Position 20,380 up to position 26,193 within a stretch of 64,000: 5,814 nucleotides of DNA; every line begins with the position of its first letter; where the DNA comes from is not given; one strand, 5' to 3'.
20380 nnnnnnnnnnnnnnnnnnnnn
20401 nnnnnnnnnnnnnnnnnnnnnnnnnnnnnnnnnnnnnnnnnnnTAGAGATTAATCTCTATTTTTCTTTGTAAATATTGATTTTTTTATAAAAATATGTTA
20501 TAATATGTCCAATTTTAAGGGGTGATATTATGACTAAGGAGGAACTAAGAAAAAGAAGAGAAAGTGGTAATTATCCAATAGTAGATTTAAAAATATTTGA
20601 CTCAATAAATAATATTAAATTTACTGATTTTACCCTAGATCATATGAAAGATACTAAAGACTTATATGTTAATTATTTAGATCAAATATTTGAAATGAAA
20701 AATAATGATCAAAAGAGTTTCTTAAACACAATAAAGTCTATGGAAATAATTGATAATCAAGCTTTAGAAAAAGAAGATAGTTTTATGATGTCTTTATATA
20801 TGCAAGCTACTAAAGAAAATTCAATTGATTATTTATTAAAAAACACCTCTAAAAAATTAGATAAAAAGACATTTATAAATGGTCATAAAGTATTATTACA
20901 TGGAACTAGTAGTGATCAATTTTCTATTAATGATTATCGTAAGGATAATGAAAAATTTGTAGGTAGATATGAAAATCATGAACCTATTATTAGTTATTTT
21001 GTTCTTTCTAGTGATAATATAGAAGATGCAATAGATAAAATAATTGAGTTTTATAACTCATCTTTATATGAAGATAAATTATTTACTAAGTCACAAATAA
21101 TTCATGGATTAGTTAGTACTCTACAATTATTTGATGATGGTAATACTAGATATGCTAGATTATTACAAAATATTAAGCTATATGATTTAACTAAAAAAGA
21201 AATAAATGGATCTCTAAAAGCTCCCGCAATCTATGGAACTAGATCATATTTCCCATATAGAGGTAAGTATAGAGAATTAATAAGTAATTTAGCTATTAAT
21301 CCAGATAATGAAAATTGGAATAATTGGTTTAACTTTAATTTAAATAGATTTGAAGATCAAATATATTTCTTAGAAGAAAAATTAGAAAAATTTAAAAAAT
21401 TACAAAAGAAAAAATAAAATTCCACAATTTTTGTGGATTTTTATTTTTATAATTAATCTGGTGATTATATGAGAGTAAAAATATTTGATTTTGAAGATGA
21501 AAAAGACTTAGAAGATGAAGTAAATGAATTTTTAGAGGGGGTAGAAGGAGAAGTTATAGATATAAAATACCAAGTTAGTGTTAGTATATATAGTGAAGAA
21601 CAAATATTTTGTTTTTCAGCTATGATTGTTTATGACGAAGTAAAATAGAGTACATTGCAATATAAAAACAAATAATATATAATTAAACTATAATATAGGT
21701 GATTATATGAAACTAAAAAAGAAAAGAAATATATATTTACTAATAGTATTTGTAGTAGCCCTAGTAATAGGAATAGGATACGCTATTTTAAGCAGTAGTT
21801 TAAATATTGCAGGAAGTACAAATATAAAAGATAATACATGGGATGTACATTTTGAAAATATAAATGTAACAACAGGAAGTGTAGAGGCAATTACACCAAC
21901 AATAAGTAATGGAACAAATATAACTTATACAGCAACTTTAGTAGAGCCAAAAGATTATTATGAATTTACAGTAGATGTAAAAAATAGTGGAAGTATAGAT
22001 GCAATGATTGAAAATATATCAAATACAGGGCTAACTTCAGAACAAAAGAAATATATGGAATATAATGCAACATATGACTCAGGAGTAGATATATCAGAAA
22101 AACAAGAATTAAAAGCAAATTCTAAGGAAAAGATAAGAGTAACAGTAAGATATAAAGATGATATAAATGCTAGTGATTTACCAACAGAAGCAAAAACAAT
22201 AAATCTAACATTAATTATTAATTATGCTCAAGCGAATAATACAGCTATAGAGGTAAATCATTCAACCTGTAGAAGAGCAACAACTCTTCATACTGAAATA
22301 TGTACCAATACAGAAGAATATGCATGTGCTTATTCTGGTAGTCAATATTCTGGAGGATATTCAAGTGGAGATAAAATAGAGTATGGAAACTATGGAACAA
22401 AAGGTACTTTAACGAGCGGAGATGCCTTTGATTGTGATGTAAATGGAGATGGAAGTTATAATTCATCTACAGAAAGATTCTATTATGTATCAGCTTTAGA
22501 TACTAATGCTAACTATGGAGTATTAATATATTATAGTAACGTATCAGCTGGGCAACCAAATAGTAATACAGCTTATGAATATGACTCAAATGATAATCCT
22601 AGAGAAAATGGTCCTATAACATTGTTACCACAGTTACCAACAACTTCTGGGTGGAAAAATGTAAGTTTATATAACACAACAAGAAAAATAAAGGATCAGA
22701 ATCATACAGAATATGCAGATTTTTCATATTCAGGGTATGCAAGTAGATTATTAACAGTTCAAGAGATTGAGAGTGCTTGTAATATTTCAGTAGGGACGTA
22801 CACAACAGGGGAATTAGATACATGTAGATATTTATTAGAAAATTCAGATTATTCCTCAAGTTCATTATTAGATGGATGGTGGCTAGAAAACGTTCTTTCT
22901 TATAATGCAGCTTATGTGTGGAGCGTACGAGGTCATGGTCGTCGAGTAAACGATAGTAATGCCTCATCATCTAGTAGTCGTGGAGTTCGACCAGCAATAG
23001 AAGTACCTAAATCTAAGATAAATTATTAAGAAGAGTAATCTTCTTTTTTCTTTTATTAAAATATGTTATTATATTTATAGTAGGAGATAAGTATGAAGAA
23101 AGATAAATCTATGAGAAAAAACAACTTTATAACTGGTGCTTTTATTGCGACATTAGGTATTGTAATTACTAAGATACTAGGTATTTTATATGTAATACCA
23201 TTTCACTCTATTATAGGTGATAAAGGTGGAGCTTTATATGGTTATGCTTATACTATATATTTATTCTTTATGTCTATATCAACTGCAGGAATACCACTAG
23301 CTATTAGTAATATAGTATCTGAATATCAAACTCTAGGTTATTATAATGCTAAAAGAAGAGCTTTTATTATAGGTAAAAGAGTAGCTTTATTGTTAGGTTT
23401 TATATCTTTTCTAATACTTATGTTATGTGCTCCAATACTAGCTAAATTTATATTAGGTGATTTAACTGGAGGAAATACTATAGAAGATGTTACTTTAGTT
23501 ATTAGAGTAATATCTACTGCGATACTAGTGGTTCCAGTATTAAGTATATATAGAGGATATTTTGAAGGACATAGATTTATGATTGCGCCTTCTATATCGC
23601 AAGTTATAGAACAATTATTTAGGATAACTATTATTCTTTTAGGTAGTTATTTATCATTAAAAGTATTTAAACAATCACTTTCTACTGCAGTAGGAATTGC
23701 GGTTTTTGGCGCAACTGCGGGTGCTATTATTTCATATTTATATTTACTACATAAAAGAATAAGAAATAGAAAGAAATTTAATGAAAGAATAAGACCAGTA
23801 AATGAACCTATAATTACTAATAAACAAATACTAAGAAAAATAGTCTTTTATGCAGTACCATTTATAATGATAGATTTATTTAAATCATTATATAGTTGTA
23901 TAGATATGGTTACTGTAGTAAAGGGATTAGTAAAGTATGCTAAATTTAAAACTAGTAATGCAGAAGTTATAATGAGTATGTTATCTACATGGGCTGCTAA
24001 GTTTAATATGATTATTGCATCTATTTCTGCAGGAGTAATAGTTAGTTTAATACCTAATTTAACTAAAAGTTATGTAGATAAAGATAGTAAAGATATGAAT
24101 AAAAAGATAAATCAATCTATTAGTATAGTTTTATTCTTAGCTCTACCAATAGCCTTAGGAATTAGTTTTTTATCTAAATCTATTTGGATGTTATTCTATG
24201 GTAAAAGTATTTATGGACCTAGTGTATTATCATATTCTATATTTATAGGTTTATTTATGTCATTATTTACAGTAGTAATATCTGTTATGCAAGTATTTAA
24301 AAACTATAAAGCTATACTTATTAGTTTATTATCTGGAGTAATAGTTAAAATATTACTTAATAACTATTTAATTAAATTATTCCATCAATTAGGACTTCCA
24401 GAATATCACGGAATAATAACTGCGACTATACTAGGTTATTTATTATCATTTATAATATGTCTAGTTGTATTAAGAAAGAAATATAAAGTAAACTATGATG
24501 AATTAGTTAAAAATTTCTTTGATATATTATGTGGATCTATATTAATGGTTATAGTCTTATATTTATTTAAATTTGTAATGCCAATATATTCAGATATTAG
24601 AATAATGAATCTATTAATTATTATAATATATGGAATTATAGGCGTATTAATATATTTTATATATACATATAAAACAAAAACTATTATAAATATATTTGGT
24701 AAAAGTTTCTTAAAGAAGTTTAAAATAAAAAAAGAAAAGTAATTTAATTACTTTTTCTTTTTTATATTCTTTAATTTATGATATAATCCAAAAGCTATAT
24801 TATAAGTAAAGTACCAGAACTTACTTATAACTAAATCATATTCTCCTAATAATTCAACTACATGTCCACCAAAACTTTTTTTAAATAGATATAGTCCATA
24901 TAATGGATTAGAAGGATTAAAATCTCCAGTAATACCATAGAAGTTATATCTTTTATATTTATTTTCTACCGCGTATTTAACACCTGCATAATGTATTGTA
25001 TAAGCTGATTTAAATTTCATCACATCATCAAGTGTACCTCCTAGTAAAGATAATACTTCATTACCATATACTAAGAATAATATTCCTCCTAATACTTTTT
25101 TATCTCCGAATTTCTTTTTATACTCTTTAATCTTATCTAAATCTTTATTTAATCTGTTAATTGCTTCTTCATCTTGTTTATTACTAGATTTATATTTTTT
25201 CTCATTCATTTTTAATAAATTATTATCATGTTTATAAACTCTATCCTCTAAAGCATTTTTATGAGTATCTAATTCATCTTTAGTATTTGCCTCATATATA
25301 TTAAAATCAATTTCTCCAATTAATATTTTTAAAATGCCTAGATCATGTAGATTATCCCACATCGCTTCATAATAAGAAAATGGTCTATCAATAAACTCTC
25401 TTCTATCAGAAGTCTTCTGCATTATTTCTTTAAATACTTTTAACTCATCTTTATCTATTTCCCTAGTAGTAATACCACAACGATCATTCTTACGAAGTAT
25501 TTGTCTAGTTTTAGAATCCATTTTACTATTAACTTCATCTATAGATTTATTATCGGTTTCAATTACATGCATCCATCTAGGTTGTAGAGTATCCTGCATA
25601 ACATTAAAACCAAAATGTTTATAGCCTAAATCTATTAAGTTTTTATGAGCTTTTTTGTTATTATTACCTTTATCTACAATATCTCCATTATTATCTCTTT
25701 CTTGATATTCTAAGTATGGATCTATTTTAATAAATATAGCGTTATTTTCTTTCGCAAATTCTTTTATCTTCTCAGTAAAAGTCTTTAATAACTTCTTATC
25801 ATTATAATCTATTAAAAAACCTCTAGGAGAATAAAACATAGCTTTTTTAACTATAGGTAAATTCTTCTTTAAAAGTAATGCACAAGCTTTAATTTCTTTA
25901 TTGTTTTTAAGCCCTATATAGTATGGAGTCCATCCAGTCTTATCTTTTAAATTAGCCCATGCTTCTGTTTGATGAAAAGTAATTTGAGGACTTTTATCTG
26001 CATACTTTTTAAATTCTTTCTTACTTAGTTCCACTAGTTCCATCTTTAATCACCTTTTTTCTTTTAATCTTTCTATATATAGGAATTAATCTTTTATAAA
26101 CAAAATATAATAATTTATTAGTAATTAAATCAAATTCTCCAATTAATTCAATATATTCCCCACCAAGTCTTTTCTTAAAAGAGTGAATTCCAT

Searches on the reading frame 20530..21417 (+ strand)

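Call 63: search_protein_families(library=ncbifam, proteins=[window:20530-21417:+], max_evalue=0.00001)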
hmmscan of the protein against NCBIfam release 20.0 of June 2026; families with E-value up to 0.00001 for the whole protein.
window:20530-21417:+ (295 aa): 0 families

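Call 93: search_protein_families(library=pfam, proteins=[window:20530-21417:+], max_evalue=0.0001)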
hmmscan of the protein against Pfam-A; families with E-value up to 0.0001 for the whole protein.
window:20530-21417:+ (295 aa): 1 family
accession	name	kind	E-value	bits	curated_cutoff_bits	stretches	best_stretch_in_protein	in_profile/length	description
PF02661.23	Fic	-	8.1e-07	30.2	24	1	110-215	2-91/93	Fic/DOC family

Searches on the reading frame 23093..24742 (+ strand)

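Call 63: search_protein_families(library=ncbifam, proteins=[window:23093-24742:+], max_evalue=0.00001)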
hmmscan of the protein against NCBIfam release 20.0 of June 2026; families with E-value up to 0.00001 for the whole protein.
window:23093-24742:+ (549 aa): 2 families
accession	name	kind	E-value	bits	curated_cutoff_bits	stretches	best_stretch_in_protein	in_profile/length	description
TIGR02900.1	spore_V_B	equivalog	1.5e-43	149.3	372.3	1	12-516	1-484/488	stage V sporulation protein B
TIGR01695.1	murJ_mviN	equivalog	1.4e-12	47.2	235.55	1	98-527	86-495/506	murein biosynthesis integral membrane protein MurJ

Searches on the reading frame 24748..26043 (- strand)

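Call 63: search_protein_families(library=ncbifam, proteins=[window:24748-26043:-], max_evalue=0.00001)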
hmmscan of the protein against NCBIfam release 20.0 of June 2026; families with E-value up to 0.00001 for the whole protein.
window:24748-26043:- (431 aa): 1 family
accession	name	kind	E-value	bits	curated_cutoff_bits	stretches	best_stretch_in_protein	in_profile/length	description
NF047883.1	UAcmpLyAlTFemX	equivalog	3.5e-26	92.3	500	2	9-247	13-240/337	UDP-N-acetylmuramoylpentapeptide-lysine N(6)-alanyltransferase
